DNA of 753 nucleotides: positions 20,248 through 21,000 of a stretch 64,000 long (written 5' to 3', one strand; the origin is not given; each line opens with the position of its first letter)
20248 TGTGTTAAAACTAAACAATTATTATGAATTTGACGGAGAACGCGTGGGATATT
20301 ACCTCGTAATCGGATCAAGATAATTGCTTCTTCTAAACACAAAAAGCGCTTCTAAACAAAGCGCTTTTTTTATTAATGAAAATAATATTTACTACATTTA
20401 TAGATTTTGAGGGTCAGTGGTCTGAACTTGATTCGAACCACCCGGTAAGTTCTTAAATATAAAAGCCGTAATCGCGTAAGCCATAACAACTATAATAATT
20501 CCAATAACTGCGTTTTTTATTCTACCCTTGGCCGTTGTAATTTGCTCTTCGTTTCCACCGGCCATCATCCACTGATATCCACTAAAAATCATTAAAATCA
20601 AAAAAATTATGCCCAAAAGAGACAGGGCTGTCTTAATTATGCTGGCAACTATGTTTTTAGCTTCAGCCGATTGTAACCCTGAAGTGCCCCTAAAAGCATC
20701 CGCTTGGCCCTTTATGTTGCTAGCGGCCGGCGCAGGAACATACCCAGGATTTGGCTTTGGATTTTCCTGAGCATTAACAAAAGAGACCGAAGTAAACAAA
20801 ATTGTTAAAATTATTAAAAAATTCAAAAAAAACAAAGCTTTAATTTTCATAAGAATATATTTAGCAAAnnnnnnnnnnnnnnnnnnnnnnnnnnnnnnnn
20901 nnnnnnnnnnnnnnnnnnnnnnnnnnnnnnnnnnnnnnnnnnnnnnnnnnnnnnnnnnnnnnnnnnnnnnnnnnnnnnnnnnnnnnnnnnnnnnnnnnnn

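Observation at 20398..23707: Seven tandem VirB2/TrbC-like pilin paralogues (plus an eighth at 30673) with no secretion ATPase nearby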

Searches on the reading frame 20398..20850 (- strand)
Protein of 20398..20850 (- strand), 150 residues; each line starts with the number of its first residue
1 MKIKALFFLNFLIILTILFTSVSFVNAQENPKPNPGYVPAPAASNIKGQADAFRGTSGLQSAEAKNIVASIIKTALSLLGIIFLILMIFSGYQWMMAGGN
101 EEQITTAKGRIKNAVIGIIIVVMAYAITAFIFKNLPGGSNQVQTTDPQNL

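Call 3: search_protein_families(library=pfam, proteins=[window:20398-20850:-], max_evalue=1)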
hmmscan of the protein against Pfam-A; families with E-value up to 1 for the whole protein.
window:20398-20850:- (150 aa): 11 families
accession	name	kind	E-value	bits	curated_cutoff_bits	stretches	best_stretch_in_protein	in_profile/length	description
PF18895.5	T4SS_pilin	-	1.9e-09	37.9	26.6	1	72-130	12-70/71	Type IV secretion system pilin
PF16962.11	ABC_export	-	0.00028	19.9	29.7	1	63-143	11-95/531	Putative ABC exporter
PF09716.15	ETRAMP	-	0.0043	17.5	29.1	1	1-88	1-75/81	Malarial early transcribed membrane protein (ETRAMP)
PF04973.17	NMN_transporter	-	0.016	15.7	27.3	1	76-136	48-103/175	Nicotinamide mononucleotide transporter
PF04290.18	DctQ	-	0.02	15.3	28.3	1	70-134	63-125/132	Tripartite ATP-independent periplasmic transporters, DctQ component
PF01741.23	MscL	-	0.023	15.5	27.4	0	8-34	78-104/123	Large-conductance mechanosensitive channel, MscL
PF12351.13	Fig1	-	0.034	14.5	25.3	1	64-130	73-134/188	Ca2+ regulator and membrane fusion protein Fig1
PF20312.3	DUF6608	-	0.039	14.3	24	1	70-130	4-63/131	Family of unknown function (DUF6608)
PF04277.18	OAD_gamma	-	0.061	14.4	27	1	11-60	17-57/76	Oxaloacetate decarboxylase, gamma chain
PF06664.17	WLS-like_TM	-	0.063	13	28.3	1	16-133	120-209/247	Wntless-like, transmembrane domain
PF11807.13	UstYa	-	0.51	10.6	25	0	6-66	15-73/220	Mycotoxin biosynthesis protein UstYa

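Call 10: search_protein_families(library=ncbifam, proteins=[window:20398-20850:-], max_evalue=0.01)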
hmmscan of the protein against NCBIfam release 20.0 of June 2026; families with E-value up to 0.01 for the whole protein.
window:20398-20850:- (150 aa): 1 family
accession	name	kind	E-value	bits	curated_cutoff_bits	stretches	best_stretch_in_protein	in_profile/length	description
NF045849.1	ICE_MMCAP2_0565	equivalog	8.3e-09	35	40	1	62-133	7-78/80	Mbov_0395 family pilin-like conjugal transfer protein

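Call 33: find_homologous_proteins(query=A1, max_evalue=0.00001)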
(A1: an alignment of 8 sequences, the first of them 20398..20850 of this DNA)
Query A1 (8 sequences) (150 aa, profile of the alignment): 641 proteins with E <= 0.00001 among 8000 candidates; the best 120 are listed.
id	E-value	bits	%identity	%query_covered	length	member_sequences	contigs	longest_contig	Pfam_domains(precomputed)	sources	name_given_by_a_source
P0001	8.3e-52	193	36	79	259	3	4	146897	PF18895.6,PF27259.1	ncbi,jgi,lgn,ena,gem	jgi:cytochrome bd-type quinol oxidase subunit 2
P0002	3.0e-51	191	52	46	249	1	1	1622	PF18895.6,PF27259.1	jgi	-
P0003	5.5e-42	161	100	100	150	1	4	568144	PF18895.6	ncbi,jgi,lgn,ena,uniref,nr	ncbi:hypothetical protein CVU82_03905 [Candidatus Falkowbacteria bacterium HGW-Falkowbacteria-1]|jgi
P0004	1.1e-41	160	30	81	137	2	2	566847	PF18895.6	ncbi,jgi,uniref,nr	ncbi:hypothetical protein CVU82_03920 [Candidatus Falkowbacteria bacterium HGW-Falkowbacteria-1]|jgi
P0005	1.7e-40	156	57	45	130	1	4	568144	PF18895.6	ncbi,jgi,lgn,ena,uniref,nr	ncbi:hypothetical protein CVU82_03910 [Candidatus Falkowbacteria bacterium HGW-Falkowbacteria-1]|jgi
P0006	5.2e-37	145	33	53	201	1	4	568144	-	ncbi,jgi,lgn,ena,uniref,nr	ncbi:hypothetical protein CVU82_03925 [Candidatus Falkowbacteria bacterium HGW-Falkowbacteria-1]|uni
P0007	5.0e-36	142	41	86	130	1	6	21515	PF18895.6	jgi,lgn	-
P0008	1.5e-35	140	63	83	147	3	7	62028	PF18895.6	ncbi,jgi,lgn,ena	-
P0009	1.8e-35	140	63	99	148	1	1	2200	PF18895.6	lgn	-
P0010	4.6e-35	139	60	69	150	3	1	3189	PF18895.6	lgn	-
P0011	1.5e-34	137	61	48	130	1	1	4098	PF18895.6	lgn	-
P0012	2.2e-34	136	60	69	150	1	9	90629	PF18895.6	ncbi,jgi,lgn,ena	jgi:ABC-type multidrug transport system permease subunit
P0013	2.2e-34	136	70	82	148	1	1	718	PF18895.6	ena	-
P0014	3.9e-34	136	61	90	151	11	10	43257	PF18895.6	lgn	-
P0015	1.5e-33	134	61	63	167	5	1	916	PF18895.6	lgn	-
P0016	3.6e-33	132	51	65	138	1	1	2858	PF18895.6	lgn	-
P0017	6.2e-33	132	62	31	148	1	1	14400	PF18895.6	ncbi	-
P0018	6.8e-33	132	44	49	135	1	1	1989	PF18895.6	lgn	-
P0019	7.7e-33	131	35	65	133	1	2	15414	PF18895.6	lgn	-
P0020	9.2e-33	131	51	90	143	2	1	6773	PF18895.6,PF06157.17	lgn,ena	-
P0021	9.3e-33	131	44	69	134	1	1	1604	PF18895.6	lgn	-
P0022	1.4e-32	131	60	45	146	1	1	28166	PF18895.6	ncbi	ncbi:Mbov_0395 family pilin-like conjugal transfer protein [Patescibacteria group bacterium]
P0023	1.4e-32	131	44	68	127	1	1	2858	PF18895.6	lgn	-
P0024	2.3e-32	130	43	63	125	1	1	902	PF18895.6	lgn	-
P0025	2.9e-32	130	59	74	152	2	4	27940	PF18895.6,PF04956.19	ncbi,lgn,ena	-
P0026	3.6e-32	129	36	66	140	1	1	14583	PF18895.6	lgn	-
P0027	3.9e-32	129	54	81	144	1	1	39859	PF18895.6,PF06157.17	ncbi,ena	-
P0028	4.2e-32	129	40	78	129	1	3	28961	PF18895.6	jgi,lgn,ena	-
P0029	5.9e-32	129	55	43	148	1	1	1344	PF18895.6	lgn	-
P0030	6.5e-32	128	42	49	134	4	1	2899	PF18895.6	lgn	-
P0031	8.0e-32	128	39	50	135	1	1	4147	PF18895.6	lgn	-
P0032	8.6e-32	128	45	85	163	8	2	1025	PF18895.6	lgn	-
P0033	9.3e-32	128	46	70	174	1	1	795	PF18895.6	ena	-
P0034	9.9e-32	128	57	43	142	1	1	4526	PF18895.6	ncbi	-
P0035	1.4e-31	127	58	81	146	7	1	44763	PF18895.6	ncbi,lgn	-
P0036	1.5e-31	127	37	88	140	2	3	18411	PF18895.6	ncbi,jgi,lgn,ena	-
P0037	1.6e-31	127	44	84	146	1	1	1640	PF18895.6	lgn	-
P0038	3.0e-31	126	52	63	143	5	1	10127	PF18895.6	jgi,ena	-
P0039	3.2e-31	126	54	46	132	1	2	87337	PF18895.6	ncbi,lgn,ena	-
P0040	3.4e-31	126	46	59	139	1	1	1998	PF18895.6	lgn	-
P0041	3.4e-31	126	63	43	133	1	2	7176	PF18895.6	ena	-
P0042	3.6e-31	126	39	95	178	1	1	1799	PF18895.6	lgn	-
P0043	4.7e-31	126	40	85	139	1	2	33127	PF18895.6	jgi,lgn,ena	jgi:TRAP-type C4-dicarboxylate transport system permease small subunit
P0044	4.9e-31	126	38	61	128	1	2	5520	PF18895.6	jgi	jgi:hypothetical protein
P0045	5.2e-31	125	54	82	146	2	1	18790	PF18895.6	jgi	jgi:hypothetical protein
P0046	5.6e-31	125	45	65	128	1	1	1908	PF18895.6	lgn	-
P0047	6.7e-31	125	42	84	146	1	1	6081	PF18895.6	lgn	-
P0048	7.1e-31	125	32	93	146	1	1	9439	PF18895.6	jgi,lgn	jgi:hypothetical protein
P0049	7.3e-31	125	56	49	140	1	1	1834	PF18895.6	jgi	jgi:cbb3-type cytochrome oxidase subunit 3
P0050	7.4e-31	125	46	57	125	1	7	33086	PF18895.6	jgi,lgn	jgi:cbb3-type cytochrome oxidase subunit 3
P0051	1.0e-30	125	54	41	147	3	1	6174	PF18895.6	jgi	jgi:cbb3-type cytochrome oxidase subunit 3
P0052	1.0e-30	124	48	46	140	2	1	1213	PF18895.6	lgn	-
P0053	1.0e-30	124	56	99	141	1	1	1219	PF18895.6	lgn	-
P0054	1.1e-30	124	51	68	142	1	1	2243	PF18895.6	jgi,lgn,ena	jgi:flagellar biosynthesis protein FlhB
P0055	1.1e-30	124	45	52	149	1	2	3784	PF18895.6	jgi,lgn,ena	-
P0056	1.2e-30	124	42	69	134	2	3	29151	PF18895.6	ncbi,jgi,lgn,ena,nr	ncbi:MAG TPA: pilin [bacterium]|nr:pilin [bacterium]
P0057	1.2e-30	124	55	71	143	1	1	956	PF18895.6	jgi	-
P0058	1.3e-30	124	52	53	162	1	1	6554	PF18895.6,PF27259.1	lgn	-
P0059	1.6e-30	124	53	50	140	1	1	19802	PF18895.6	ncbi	-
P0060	1.6e-30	124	37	86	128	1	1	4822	PF18895.6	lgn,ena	-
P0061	1.7e-30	124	49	48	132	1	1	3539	PF18895.6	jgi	-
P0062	1.9e-30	124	56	85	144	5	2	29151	PF18895.6,PF04956.19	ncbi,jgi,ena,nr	ncbi:MAG TPA: pilin [bacterium]|nr:pilin [bacterium]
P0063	1.9e-30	124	40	55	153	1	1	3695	PF05545.17,PF18895.6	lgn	-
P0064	1.9e-30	124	41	82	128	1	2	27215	PF18895.6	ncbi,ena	-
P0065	1.9e-30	124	55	46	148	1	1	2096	PF18895.6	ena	-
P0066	2.0e-30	124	40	55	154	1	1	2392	PF05545.17,PF18895.6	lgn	-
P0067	2.3e-30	123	48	51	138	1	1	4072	PF18895.6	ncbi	-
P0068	2.4e-30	123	51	54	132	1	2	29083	PF18895.6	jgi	jgi:amino acid transporter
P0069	2.6e-30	123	45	71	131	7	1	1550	PF18895.6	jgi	-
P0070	2.8e-30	123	48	79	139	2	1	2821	PF18895.6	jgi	-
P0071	2.9e-30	123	37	89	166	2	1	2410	PF18895.6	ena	-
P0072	3.5e-30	123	55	43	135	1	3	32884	PF18895.6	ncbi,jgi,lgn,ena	-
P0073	3.8e-30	123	53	54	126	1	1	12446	PF18895.6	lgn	-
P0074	3.9e-30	123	50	33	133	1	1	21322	PF18895.6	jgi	jgi:hypothetical protein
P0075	4.1e-30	123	46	49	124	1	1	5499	PF18895.6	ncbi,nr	ncbi:hypothetical protein K8R62_00770 [bacterium]|nr:hypothetical protein [bacterium]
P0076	4.1e-30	123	51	46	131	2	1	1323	PF18895.6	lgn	-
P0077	4.1e-30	123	53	92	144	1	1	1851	PF18895.6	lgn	-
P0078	4.3e-30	122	40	76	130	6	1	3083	PF18895.6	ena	-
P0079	4.5e-30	122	34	64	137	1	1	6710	PF18895.6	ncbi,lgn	-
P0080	4.5e-30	122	56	41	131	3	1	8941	PF18895.6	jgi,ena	-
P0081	4.7e-30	122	38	91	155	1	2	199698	PF18895.6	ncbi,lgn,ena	-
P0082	4.7e-30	122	55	67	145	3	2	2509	PF18895.6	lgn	-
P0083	4.8e-30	122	56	45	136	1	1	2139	PF18895.6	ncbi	-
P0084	4.9e-30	122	54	43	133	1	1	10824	PF18895.6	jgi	jgi:hypothetical protein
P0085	5.0e-30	122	57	37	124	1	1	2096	PF18895.6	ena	-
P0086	5.0e-30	122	37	58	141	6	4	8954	PF18895.6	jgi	-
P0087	5.8e-30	122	56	72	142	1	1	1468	PF18895.6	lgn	-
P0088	6.0e-30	122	55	51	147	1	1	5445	PF18895.6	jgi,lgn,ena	-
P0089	6.3e-30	122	60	65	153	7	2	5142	PF18895.6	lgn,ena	-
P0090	6.6e-30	122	45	62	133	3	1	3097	PF18895.6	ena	-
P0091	6.7e-30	122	54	45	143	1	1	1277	PF18895.6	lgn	-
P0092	7.0e-30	122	46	38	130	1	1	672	PF18895.6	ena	-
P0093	7.0e-30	122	50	44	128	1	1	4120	PF18895.6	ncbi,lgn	-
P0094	7.6e-30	122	56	41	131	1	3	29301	PF18895.6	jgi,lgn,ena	jgi:hypothetical protein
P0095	7.7e-30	122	51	47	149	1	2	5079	PF18895.6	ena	-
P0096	7.8e-30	122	41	86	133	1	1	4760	PF18895.6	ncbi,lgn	-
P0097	7.8e-30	122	39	55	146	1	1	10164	PF18895.6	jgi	jgi:hypothetical protein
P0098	7.9e-30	122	42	81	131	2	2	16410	PF18895.6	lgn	-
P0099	8.5e-30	122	45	62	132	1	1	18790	PF18895.6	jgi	jgi:hypothetical protein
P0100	8.5e-30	122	54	41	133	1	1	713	PF18895.6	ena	-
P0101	8.6e-30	122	57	78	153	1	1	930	PF18895.6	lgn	-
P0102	9.1e-30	121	50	95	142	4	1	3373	PF18895.6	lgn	-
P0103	9.3e-30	121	42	90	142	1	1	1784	PF18895.6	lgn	-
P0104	9.4e-30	121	47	38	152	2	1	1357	PF18895.6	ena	-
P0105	1.0e-29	121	58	29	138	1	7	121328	PF18895.6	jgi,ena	jgi:hypothetical protein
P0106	1.0e-29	121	62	41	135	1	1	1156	PF18895.6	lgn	-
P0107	1.0e-29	121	40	76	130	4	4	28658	PF18895.6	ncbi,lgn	-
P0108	1.1e-29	121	34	83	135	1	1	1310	PF18895.6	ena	-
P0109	1.1e-29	121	45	37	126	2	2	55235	PF18895.6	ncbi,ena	ncbi:MAG: hypothetical protein WC280_02895 [Patescibacteria group bacterium]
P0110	1.1e-29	121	50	89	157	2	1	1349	PF18895.6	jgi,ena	-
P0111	1.2e-29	121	49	61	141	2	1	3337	PF18895.6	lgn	-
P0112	1.2e-29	121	53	41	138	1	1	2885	PF18895.6,PF04956.19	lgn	-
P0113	1.2e-29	121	53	39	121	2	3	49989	PF18895.6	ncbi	-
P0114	1.2e-29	121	42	84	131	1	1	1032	PF18895.6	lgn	-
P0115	1.2e-29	121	57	77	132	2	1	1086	PF18895.6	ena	-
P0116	1.3e-29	121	40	88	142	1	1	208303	PF18895.6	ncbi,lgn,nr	ncbi:MAG: pilin [bacterium]|nr:pilin [bacterium]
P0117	1.3e-29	121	51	43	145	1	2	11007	PF18895.6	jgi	jgi:cytochrome bd-type quinol oxidase subunit 2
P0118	1.4e-29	121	46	51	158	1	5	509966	PF18895.6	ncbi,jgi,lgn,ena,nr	ncbi:MAG TPA: hypothetical protein PKI61_03940 [bacterium]|nr:hypothetical protein [bacterium] HPT29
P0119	1.4e-29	121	56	48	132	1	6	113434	PF18895.6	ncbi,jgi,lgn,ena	-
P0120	1.4e-29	121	45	50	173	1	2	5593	PF18895.6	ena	-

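Call 101: find_encoding_contigs(protein=P0001, flank=7000, max_places=2)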
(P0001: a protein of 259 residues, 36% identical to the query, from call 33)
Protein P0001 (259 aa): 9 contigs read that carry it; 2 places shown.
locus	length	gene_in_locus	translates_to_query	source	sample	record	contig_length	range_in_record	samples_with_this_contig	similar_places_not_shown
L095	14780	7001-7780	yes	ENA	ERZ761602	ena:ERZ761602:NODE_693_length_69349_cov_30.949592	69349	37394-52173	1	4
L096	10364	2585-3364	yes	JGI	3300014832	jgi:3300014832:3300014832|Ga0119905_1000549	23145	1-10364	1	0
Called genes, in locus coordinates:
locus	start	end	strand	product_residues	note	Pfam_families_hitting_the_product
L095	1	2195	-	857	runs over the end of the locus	PF00912:Transgly, PF00905:Transpeptidase, PF17957:Big_7 (weak)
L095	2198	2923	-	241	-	PF00535:Glycos_transf_2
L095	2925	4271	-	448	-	-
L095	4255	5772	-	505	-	-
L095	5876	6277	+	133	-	PF18895:T4SS_pilin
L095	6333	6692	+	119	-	PF18895:T4SS_pilin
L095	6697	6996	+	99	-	PF18895:T4SS_pilin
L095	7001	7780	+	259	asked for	PF27259:AF_1499 (faint), PF18895:T4SS_pilin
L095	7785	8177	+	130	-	PF18895:T4SS_pilin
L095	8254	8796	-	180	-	-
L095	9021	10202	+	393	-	PF08529:NusA_N, PF13184:KH_NusA_1st, PF26594:KH_NusA_2nd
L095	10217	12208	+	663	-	PF03030:H_PPase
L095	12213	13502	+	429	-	PF05697:Trigger_N, PF00254:FKBP_C, PF05698:Trigger_C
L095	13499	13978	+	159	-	PF01668:SmpB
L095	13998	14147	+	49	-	-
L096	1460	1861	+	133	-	PF18895:T4SS_pilin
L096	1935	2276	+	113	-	PF18895:T4SS_pilin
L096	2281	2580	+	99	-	PF18895:T4SS_pilin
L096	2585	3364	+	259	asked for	PF27259:AF_1499 (faint), PF18895:T4SS_pilin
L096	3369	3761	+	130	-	PF18895:T4SS_pilin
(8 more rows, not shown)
